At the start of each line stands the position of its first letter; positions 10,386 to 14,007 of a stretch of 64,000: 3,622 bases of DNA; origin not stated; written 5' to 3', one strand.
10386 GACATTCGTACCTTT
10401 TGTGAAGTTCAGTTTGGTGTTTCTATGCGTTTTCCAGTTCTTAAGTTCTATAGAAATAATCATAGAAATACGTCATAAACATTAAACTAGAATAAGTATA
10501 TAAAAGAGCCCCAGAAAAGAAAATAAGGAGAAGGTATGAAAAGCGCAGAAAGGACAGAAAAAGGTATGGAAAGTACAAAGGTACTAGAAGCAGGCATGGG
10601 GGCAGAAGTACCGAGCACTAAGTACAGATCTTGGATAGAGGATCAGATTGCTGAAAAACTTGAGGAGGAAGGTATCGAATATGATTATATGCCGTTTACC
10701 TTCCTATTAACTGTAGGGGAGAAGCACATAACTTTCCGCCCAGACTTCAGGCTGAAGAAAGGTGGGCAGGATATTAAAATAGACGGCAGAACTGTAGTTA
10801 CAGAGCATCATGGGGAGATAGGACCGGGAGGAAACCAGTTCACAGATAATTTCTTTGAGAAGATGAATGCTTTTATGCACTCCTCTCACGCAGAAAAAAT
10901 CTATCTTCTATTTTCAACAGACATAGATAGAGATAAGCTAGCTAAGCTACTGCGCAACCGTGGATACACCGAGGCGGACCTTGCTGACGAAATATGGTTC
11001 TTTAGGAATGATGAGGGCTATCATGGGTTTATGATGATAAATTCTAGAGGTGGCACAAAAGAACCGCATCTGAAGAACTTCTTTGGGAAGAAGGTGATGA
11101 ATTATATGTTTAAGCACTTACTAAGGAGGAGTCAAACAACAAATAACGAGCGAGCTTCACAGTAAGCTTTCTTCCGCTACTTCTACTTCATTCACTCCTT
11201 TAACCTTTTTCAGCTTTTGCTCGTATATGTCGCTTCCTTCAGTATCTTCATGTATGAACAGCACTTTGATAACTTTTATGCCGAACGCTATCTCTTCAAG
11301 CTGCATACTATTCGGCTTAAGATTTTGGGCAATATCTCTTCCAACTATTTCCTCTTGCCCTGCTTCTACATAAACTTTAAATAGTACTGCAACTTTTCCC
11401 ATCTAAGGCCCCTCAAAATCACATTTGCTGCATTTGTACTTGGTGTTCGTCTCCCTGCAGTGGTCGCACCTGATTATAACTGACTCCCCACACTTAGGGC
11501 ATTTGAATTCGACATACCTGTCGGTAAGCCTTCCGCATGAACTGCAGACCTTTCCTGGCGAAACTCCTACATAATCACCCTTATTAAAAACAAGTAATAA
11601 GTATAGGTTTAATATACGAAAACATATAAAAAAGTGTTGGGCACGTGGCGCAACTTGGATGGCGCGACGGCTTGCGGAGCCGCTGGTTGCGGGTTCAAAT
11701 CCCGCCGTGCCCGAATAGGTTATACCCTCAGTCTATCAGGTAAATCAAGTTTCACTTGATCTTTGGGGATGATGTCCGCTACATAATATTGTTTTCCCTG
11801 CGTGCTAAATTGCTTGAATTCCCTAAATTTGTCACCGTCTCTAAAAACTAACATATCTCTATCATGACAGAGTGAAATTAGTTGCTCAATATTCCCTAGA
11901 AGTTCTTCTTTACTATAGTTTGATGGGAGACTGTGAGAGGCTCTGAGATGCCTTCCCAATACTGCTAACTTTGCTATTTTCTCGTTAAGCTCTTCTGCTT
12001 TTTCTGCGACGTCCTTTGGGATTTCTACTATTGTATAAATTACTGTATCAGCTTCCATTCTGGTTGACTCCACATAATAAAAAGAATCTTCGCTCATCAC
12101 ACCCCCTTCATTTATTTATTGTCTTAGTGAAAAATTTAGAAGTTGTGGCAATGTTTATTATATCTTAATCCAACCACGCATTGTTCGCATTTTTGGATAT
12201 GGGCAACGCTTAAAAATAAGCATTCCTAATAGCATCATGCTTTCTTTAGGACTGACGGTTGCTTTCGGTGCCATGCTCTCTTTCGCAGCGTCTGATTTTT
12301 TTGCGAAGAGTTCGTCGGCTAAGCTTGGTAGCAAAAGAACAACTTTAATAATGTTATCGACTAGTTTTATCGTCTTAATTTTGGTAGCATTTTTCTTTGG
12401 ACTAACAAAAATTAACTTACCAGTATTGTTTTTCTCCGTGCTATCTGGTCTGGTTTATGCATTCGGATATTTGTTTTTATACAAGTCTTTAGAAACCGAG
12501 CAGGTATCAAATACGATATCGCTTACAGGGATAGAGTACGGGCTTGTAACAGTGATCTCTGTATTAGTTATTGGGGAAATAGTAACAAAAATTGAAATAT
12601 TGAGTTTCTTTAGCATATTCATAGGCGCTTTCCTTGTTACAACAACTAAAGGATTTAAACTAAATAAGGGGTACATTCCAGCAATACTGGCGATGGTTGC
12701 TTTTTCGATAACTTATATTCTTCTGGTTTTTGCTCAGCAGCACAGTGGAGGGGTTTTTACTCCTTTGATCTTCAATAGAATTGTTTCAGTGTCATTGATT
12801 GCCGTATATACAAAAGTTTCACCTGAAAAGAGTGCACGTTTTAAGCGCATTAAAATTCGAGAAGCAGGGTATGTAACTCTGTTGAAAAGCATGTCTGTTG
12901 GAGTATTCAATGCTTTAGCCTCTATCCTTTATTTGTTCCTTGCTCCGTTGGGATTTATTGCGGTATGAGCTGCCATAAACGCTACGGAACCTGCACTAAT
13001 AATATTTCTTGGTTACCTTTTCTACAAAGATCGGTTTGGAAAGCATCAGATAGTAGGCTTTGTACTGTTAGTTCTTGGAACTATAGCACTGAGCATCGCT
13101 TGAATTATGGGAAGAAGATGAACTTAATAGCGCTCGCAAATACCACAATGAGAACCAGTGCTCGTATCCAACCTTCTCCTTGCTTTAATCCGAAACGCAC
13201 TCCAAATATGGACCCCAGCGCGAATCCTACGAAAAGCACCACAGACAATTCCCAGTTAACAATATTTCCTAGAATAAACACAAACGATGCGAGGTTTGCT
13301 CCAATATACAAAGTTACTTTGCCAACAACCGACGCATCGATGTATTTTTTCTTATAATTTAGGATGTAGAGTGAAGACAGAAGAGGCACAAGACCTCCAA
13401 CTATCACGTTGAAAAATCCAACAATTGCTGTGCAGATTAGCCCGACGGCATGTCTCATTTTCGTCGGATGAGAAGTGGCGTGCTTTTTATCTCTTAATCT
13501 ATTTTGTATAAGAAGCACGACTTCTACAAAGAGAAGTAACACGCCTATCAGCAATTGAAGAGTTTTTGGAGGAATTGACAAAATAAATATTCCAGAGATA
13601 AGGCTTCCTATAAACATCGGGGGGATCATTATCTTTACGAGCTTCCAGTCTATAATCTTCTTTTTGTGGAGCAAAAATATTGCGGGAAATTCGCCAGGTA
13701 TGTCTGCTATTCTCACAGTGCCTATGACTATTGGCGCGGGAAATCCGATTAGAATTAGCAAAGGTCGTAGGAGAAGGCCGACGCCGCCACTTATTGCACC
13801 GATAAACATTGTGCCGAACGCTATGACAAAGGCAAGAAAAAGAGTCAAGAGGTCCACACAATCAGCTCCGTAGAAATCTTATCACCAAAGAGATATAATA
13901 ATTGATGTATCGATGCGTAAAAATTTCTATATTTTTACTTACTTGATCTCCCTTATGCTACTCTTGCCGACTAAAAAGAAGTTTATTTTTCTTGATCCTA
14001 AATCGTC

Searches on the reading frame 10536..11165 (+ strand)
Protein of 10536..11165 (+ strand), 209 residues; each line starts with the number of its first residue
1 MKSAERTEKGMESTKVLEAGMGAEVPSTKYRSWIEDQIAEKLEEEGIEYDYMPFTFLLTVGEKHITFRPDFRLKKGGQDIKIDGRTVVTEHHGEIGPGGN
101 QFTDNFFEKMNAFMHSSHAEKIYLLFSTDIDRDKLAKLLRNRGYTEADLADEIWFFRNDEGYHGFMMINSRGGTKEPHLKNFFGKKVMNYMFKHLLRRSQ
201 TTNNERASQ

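Call 74: search_protein_families(library=pfam, proteins=[window:10536-11165:+], max_evalue=0.01)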
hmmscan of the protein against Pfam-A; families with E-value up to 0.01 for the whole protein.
window:10536-11165:+ (209 aa): 1 family
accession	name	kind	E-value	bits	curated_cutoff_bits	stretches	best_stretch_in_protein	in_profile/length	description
PF05367.17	Phage_endo_I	-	0.00018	21.6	29.1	1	28-76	13-61/149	Phage endonuclease I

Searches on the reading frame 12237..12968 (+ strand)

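Call 15: search_protein_families(library=pfam, proteins=[window:12237-12968:+], max_evalue=0.01)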
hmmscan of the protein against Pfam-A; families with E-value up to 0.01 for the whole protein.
window:12237-12968:+ (243 aa): 2 families
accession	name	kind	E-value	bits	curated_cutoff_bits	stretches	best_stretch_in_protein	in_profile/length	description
PF00892.27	EamA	-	1.9e-12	48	28.2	1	4-135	2-134/135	EamA-like transporter family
PF06800.18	Sugar_transport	-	8.3e-06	25.8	26.3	1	38-234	29-222/280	Sugar transport protein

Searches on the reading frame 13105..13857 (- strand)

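Call 15: search_protein_families(library=pfam, proteins=[window:13105-13857:-], max_evalue=0.01)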
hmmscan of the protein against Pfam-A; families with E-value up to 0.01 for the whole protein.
window:13105-13857:- (250 aa): 1 family
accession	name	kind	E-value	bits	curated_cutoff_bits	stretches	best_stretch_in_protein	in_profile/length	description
PF01925.25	TauE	-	5.4e-31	108.5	32.6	1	10-245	2-236/237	Sulfite exporter TauE/SafE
